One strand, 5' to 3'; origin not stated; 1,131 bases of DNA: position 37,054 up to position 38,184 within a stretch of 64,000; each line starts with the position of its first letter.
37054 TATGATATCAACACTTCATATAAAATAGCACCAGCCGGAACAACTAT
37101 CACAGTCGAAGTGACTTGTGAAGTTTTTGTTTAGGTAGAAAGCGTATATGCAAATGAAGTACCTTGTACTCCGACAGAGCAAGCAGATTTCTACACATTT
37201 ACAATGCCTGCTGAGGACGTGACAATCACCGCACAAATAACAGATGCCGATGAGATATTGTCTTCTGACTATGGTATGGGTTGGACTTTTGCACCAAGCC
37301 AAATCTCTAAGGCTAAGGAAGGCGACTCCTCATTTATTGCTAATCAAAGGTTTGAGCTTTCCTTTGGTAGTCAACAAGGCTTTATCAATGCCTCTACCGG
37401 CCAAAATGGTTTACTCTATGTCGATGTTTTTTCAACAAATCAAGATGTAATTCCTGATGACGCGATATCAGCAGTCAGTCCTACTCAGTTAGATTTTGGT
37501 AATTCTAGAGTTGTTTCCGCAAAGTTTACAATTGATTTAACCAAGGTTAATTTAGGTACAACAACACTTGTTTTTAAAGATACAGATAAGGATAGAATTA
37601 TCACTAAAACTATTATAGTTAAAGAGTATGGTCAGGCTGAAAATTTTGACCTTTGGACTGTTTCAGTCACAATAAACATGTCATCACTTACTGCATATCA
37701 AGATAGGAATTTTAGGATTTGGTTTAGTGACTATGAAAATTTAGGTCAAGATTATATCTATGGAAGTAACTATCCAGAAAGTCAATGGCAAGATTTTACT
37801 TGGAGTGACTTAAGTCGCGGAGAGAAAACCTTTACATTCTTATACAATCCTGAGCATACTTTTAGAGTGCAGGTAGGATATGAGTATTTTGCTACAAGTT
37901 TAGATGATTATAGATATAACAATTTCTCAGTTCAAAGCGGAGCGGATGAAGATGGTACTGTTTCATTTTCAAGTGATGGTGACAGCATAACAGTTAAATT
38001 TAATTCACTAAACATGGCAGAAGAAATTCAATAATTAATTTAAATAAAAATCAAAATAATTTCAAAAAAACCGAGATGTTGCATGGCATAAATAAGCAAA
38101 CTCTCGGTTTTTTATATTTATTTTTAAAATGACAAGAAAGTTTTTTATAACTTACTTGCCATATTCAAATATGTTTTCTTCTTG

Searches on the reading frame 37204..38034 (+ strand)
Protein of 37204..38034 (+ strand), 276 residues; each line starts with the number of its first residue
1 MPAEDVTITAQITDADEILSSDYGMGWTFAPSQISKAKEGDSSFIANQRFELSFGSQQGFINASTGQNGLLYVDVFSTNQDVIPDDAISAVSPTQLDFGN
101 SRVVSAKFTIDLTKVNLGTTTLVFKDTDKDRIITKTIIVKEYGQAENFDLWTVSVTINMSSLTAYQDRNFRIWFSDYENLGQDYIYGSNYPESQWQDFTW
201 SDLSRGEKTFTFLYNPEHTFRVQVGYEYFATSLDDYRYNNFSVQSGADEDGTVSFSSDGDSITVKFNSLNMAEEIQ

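Call 5: search_protein_families(library=pfam, max_evalue=0.1, proteins=[window:37204-38034:+])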
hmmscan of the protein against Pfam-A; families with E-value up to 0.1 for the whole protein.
window:37204-38034:+ (276 aa): 1 family
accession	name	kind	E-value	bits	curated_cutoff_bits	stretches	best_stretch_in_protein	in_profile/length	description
PF21158.3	flgK_1st_1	-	0.0059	17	24.2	0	6-35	11-40/81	Flagellar hook-associated protein 1, D2-like domain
